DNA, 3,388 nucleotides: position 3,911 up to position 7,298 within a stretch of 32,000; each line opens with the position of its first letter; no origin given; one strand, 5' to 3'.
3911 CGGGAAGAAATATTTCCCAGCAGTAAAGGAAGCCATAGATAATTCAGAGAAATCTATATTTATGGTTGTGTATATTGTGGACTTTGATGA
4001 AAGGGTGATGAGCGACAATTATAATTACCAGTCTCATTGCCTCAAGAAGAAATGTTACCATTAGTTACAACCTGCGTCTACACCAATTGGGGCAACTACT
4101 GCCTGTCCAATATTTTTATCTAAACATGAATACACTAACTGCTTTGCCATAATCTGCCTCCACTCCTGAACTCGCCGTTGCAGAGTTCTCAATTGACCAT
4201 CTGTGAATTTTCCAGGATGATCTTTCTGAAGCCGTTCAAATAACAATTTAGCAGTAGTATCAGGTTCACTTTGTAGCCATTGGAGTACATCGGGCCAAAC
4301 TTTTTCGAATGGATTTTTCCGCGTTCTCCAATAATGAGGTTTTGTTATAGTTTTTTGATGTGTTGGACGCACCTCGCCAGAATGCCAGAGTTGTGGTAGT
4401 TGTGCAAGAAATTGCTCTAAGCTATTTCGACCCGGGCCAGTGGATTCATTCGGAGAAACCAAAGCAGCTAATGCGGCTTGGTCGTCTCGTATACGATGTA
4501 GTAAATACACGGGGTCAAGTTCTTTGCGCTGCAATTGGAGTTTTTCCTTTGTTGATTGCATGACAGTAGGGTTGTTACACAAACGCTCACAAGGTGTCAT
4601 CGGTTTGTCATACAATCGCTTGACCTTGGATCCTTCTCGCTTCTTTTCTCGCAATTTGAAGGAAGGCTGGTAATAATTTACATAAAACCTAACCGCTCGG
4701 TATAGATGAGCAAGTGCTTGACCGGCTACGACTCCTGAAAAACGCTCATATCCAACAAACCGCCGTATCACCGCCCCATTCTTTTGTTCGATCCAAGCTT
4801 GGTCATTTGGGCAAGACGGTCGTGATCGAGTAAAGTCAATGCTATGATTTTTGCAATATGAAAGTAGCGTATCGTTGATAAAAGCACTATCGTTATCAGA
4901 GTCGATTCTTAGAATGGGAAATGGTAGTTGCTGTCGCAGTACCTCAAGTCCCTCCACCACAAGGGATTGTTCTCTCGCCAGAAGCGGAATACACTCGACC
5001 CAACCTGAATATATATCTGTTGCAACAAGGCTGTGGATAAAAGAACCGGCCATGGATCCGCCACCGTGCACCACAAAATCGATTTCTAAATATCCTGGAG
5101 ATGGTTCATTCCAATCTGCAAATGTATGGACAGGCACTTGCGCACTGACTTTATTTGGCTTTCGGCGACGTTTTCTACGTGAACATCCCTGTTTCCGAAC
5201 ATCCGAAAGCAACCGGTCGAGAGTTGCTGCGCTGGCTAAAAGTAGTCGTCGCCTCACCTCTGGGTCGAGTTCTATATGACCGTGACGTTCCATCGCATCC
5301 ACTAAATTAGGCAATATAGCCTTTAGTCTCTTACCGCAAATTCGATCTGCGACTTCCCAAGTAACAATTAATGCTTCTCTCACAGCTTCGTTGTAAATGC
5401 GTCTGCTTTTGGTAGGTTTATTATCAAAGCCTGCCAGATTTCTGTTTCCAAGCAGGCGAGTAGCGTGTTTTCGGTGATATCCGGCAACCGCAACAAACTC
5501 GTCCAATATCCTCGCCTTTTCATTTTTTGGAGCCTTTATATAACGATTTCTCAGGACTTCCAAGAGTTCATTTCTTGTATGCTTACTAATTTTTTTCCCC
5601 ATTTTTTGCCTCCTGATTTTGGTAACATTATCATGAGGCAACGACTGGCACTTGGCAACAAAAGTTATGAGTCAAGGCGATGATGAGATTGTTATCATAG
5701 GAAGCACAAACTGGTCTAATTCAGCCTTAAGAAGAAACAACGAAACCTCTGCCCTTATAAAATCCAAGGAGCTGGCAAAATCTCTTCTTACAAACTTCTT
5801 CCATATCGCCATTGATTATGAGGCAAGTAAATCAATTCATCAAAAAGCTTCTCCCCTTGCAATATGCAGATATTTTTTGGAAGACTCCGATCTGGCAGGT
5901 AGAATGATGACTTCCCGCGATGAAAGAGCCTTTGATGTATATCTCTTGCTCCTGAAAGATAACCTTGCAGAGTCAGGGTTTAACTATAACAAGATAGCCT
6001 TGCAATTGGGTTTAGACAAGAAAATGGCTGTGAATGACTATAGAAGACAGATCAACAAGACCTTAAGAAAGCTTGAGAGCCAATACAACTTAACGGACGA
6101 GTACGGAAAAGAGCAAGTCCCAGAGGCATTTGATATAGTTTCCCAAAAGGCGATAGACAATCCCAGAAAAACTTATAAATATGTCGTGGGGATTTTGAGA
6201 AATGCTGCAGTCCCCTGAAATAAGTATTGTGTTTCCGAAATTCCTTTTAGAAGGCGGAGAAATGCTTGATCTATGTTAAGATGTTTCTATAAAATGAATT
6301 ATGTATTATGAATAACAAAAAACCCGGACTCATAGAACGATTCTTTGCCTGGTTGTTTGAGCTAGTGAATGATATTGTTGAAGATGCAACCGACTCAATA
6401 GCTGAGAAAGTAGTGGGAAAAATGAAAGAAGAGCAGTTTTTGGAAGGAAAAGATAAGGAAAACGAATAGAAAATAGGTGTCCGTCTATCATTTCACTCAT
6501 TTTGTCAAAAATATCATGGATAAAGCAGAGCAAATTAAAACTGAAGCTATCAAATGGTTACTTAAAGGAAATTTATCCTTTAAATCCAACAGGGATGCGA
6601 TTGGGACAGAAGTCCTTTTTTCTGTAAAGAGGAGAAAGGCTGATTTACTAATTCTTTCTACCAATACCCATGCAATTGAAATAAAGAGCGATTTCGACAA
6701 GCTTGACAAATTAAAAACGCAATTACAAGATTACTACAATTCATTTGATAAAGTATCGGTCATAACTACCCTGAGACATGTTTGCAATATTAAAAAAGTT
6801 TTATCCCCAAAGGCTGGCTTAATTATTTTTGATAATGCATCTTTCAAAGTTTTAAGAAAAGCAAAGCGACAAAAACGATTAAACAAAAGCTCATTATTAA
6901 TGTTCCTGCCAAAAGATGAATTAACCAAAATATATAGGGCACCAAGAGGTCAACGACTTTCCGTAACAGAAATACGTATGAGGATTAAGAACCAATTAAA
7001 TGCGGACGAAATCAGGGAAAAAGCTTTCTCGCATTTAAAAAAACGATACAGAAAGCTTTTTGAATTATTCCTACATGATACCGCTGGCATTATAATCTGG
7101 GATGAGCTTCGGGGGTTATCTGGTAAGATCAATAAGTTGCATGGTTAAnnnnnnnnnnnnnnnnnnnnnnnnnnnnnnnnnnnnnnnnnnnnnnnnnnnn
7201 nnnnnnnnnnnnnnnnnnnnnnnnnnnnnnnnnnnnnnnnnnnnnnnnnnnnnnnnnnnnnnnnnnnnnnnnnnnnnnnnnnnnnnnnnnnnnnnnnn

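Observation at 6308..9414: TM protein / ImmA peptidase / Beta (sce7725-like) operon locked tail-to-tail with a sce7726-like PD-(D/E)xK gene: candidate four-gene conflict system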

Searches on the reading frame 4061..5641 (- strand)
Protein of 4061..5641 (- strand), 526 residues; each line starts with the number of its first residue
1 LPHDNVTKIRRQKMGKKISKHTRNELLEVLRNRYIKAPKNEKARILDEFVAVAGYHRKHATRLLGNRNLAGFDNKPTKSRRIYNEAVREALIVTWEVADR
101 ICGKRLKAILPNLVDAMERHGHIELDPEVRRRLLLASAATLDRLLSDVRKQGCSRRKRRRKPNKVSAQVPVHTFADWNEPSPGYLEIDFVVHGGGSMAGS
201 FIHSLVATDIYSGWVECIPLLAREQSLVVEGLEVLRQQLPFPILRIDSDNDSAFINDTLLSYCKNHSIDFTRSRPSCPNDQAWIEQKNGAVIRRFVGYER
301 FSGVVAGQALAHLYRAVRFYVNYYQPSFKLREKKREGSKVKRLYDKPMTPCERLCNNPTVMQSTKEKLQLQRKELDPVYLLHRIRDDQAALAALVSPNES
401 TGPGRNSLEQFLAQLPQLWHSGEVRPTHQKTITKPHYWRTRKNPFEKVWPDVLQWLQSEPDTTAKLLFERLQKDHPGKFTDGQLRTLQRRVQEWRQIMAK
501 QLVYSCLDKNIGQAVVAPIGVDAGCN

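Call 3: search_protein_families(library=pfam, proteins=[window:4061-5641:-], max_evalue=0.01)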
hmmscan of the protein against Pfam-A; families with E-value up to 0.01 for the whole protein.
window:4061-5641:- (526 aa): 1 family
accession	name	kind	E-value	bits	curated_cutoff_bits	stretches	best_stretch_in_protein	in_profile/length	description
PF00665.32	rve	-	9.7e-09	35.9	32.6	1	183-276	6-100/102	Integrase core domain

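Call 4: search_protein_families(library=ncbifam, proteins=[window:4061-5641:-], max_evalue=0.01)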
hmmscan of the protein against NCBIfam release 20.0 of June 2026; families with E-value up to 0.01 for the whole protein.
window:4061-5641:- (526 aa): 3 families
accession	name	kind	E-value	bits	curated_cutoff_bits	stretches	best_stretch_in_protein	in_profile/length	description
NF033577.2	transpos_IS481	equivalog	1.6e-12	47.5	224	1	112-301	69-249/284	IS481 family transposase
NF033546.1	transpos_IS21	equivalog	4.3e-11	42.9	160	1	431-513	33-116/294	IS21 family transposase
NF033516.0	transpos_IS3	equivalog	2.8e-08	33.4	160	1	103-324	132-351/369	IS3 family transposase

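Call 5: search_protein_families(library=padloc, proteins=[window:4061-5641:-], max_evalue=0.01)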
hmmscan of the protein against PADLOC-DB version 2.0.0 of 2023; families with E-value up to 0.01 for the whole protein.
window:4061-5641:- (526 aa): 0 families

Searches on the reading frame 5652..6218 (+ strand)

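Call 3: search_protein_families(library=pfam, proteins=[window:5652-6218:+], max_evalue=0.01)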
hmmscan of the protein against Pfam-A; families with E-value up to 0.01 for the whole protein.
window:5652-6218:+ (188 aa): 1 family
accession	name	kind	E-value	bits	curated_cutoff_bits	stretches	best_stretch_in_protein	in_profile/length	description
PF13091.12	PLDc_2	-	2.9e-09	37.3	27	1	4-50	84-129/132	PLD-like domain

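Call 4: search_protein_families(library=ncbifam, proteins=[window:5652-6218:+], max_evalue=0.01)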
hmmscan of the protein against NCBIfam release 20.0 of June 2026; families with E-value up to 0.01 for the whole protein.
window:5652-6218:+ (188 aa): 4 families
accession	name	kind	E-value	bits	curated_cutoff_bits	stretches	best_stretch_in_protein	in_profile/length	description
NF010492.0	PRK13912.1-3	equivalog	9e-05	22.1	297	1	6-42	125-161/178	nuclease NucT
NF038319.1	DISARM_DrmC_I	equivalog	0.00076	19.1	133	1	10-49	192-231/236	DISARM system phospholipase D-like protein DrmC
NF010493.0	PRK13912.1-4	equivalog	0.0043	17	351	1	10-45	122-157/171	nuclease NucT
NF010491.0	PRK13912.1-2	equivalog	0.01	15.7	225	0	8-39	129-158/180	nuclease NucT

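Call 5: search_protein_families(library=padloc, proteins=[window:5652-6218:+], max_evalue=0.01)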
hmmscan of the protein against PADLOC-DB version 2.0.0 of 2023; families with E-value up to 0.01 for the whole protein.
window:5652-6218:+ (188 aa): 4 families
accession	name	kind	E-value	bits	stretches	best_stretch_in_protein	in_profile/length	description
PDLC02587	DrmC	-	6.5e-05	20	1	10-50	213-253/267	DrmC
PDLC02614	DrmC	-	0.00015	19.6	1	10-45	109-143/153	DrmC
PDLC03829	ZacB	-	0.00092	16.2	1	5-60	303-365/586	-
PDLC02609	DrmC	-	0.0067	14.4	0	10-45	190-225/241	DrmC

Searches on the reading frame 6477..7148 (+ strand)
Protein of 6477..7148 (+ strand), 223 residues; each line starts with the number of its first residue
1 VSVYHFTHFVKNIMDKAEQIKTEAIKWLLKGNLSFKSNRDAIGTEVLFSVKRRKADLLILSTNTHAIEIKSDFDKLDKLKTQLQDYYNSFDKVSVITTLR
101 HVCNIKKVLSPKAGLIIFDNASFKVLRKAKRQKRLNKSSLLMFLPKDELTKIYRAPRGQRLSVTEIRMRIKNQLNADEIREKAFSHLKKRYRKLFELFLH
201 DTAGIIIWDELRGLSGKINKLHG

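Call 3: search_protein_families(library=pfam, proteins=[window:6477-7148:+], max_evalue=0.01)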
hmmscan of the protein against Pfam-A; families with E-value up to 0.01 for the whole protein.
window:6477-7148:+ (223 aa): 0 families

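Call 4: search_protein_families(library=ncbifam, proteins=[window:6477-7148:+], max_evalue=0.01)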
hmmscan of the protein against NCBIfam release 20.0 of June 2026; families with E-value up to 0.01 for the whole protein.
window:6477-7148:+ (223 aa): 1 family
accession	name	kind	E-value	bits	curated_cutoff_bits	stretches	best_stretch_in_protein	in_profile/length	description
NF033832.1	sce7726_fam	subfamily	4.7e-33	114.6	70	1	19-191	5-183/184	sce7726 family protein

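Call 5: search_protein_families(library=padloc, proteins=[window:6477-7148:+], max_evalue=0.01)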
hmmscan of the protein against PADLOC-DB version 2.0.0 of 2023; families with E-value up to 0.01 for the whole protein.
window:6477-7148:+ (223 aa): 1 family
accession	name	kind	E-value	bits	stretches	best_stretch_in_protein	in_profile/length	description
PDLC02989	cll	-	4.6e-29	100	1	16-216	6-209/265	-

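Call 41: find_homologous_proteins(query=window:6477-7148:+)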
Query window:6477-7148:+ (223 aa): 51 proteins with E <= 0.001 among 513 candidates.
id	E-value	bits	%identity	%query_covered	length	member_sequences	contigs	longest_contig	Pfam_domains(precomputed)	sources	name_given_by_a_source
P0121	2.8e-129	447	100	94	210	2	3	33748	PF26915.1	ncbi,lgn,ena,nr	ncbi:MAG: sce7726 family protein [Candidatus Aureabacteria bacterium]|nr:sce7726 family protein [Can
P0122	7.4e-67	243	58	94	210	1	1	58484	PF26915.1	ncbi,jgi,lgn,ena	ncbi:MAG: sce7726 family protein [Candidatus Omnitrophota bacterium]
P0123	7.6e-67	243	58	92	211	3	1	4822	PF26915.1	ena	-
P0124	2.5e-65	238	58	92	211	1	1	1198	PF26915.1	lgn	-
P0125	1.4e-64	235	57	94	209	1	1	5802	PF26915.1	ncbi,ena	-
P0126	3.9e-64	234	56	94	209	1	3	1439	PF26915.1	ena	-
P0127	4.2e-64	234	55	94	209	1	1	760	PF26915.1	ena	-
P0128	9.9e-64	233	56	94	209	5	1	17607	PF26915.1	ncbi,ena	-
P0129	2.5e-63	231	56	94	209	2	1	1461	PF26915.1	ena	-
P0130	4.8e-63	230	56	94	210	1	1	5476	PF26915.1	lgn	-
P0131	5.1e-63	230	56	94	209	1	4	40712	PF26915.1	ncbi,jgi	-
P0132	8.9e-63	230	56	94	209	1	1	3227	PF26915.1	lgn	-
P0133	1.3e-62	229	52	93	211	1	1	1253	PF26915.1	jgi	jgi:hypothetical protein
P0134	1.7e-62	229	56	94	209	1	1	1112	PF26915.1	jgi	jgi:hypothetical protein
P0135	3.6e-62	228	56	94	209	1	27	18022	PF26915.1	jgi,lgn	-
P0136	4.8e-62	227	57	94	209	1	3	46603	PF26915.1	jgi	jgi:hypothetical protein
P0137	8.6e-62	226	56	94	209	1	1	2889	PF26915.1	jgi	-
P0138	9.9e-62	226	55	94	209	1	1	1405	PF26915.1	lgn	-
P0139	1.2e-61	226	55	94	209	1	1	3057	PF26915.1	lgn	-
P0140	1.2e-61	226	56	94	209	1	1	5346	PF26915.1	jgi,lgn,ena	-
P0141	1.9e-61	225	55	94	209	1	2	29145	PF26915.1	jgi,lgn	-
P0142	2.0e-61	225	55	94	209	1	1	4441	PF26915.1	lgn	-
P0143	2.2e-61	225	55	94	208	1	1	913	PF26915.1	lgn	-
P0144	2.6e-61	225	55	94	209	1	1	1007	PF26915.1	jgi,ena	-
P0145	2.9e-61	225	54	94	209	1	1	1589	PF26915.1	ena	-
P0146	4.3e-61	224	55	94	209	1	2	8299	PF26915.1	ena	-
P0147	7.0e-61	223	55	94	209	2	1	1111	PF26915.1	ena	-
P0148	7.7e-61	223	56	94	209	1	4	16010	PF26915.1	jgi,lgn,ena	jgi:hypothetical protein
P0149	1.1e-60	223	55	94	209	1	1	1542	PF26915.1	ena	-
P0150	1.1e-60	223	55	94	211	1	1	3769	PF26915.1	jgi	-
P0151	1.4e-60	222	53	92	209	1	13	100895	PF26915.1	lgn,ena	-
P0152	1.4e-60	222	56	94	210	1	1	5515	PF26915.1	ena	-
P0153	3.2e-60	221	54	94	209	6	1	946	PF26915.1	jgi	-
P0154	6.2e-60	220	55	94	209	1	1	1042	PF26915.1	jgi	-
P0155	7.1e-60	220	54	94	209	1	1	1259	PF26915.1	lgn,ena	-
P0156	7.8e-60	220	55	94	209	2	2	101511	PF26915.1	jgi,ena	-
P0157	1.0e-59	220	55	94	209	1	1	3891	PF26915.1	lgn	-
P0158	1.9e-59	219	53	94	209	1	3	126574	PF26915.1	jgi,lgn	jgi:hypothetical protein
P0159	3.2e-59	218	54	94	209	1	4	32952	PF26915.1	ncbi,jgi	-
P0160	6.2e-59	217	54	94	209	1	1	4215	PF26915.1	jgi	-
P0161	9.2e-59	216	52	94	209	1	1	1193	PF26915.1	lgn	-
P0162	1.3e-58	216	54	94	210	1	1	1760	PF26915.1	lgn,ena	-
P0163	1.8e-58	215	54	94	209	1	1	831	PF26915.1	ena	-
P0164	1.9e-56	209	53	94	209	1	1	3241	PF26915.1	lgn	-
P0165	1.2e-55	206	51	89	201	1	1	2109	PF26915.1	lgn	-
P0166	1.7e-55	206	51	93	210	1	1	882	PF26915.1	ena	-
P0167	2.2e-46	176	46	99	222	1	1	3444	PF26915.1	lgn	-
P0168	1.0e-45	174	45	94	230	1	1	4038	PF26915.1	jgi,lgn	jgi:hypothetical protein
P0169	3.4e-45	172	46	92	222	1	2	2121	PF26915.1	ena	-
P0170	1.6e-43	167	45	94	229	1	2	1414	PF26915.1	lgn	-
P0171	1.0e-36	144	58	53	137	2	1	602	PF26915.1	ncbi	-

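Call 47: search_solved_structures(query=A3, max_evalue=1)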
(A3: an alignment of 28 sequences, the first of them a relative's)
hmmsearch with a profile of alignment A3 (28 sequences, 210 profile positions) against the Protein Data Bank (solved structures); distinct sequences matched with E-value up to 1: 1.
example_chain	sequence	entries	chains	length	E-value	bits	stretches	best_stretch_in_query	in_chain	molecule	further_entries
7ood_g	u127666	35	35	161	0.047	16.5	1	87-168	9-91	50S ribosomal protein L10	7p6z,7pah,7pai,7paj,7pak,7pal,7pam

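Call 51: predict_structure(alignment_id=A3)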
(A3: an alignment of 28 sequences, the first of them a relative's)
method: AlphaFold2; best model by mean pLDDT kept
length: 210 residues; sequences in the alignment: 28
mean_pLDDT: 90.1   pTM: 0.86
mean pLDDT of the five models: 90.1, 90.1, 89.7, 89.2, 85.7
residues with pLDDT >= 90: 162; 70-90: 38; 50-70: 4; < 50: 6
segments of 3 or more residues with pLDDT < 50: 205-210
pLDDT, mean of each block of 10 residues (from residue 1): 84 95 95 90 95 95 93 96 95 95 94 96 94 92 81 95 96 94 88 76 51
secondary structure, 60 per line:
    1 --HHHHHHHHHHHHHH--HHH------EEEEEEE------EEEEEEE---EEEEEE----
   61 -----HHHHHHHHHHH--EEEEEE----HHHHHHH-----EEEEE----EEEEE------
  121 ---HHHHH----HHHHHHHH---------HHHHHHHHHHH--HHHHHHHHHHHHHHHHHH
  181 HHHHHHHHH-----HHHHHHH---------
elements in order: H3-16 E28-34 E41-47 E51-56 H66-76 E79-84 H89-95 E101-105 E110-114 H124-128 H133-140 H150-160 H163-189 H195-201

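Call 55: fold_search(model_id=the predicted structure, library=pdb)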
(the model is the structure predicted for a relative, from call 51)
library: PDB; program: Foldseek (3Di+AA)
matches with E <= 10: 441; with E <= 0.001: 1
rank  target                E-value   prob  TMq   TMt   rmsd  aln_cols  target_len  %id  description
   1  3dnx                  9.9e-06  1.00  0.38  0.52   8.1       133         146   20  SPO1766 protein of unknown function from Silicibacter pomeroyi. (released 2008-09-02)
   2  7l9p_F                4.2e-02  0.25  0.20  0.16  15.6       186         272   17  Structure of human SHLD2-SHLD3-REV7-TRIP13(E253Q) complex (released 2021-03-03)
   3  7thj_E                6.5e-02  0.23  0.27  0.19  19.5       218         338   10  Structure of the yeast clamp loader (Replication Factor C RFC) bound to the sliding clamp (Proliferating Cell Nuclear  (released 2022-02-16)
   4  7tic_E                1.2e-01  0.15  0.24  0.17  18.4       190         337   14  Structure of the yeast clamp loader (Replication Factor C RFC) bound to the sliding clamp (Proliferating Cell Nuclear  (released 2022-02-16)
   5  2g3w_B                1.5e-01  0.25  0.25  0.28  11.4       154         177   11  The Crystal Structure of YaeQ Protein from Xanthomonas axonopodis pv. citri (released 2007-02-27)
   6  9oma_A                1.7e-01  0.05  0.12  0.10  23.8       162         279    9  Cryo-EM structure of PCMTD1-ELOBC-CUL5-RBX2 (CRL5-PCMTD1) (released 2025-06-04)
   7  6f5d_G                1.9e-01  0.05  0.15  0.12  21.4       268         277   10  Trypanosoma brucei F1-ATPase (released 2018-02-21)
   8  7v03_C                2.4e-01  0.30  0.21  0.19  16.0       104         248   10  Crystal structure of cytoplasmic triosephosphate isomerase from Cuscuta australis (released 2023-05-17)
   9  3bf5_A                2.4e-01  0.12  0.19  0.15  15.7       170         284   10  Crystal structure of putative ribokinase (10640157) from Thermoplasma acidophilum at 1.91 A resolution (released 2007-12-04)
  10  6kns_D                2.5e-01  0.35  0.25  0.23   6.0       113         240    9  Crystal structure of the metallo-beta-lactamase fold protein YhfI from Bacillus subtilis (space group I4122) (released 2019-09-18)
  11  3p1z_B                2.5e-01  0.18  0.17  0.20   6.4        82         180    7  Crystal structure of the Aperopyrum pernix RNA splicing endonuclease (released 2011-08-10)
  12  8fs7_E                2.7e-01  0.10  0.24  0.17  18.9       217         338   12  Structure of S. cerevisiae Rad24-RFC loading the 9-1-1 clamp onto a 10-nt gapped DNA in step 5 (closed 9-1-1 and stabl (released 2023-06-14)
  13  6tdu_AG               2.7e-01  0.06  0.14  0.11  18.5       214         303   11  Cryo-EM structure of Euglena gracilis mitochondrial ATP synthase, full dimer, rotational states 1 (released 2019-11-27)
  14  3ajv_D                2.9e-01  0.15  0.22  0.25   9.1       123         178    9  Splicing endonuclease from Aeropyrum pernix (released 2010-11-17)
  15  8efv_A                2.9e-01  0.06  0.14  0.10  19.4       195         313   12  Structure of single homo-hexameric Holliday junction ATP-dependent DNA helicase RuvB motor (released 2023-05-10)
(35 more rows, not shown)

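Call 81: search_protein_families(library=phrogs, proteins=[window:6516-7148:+], max_evalue=0.001)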
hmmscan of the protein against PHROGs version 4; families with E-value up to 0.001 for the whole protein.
window:6516-7148:+ (210 aa): 1 family
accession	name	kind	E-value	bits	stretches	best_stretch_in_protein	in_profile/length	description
phrog_984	-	unknown function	1.3e-20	75.2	1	9-159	7-171/230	-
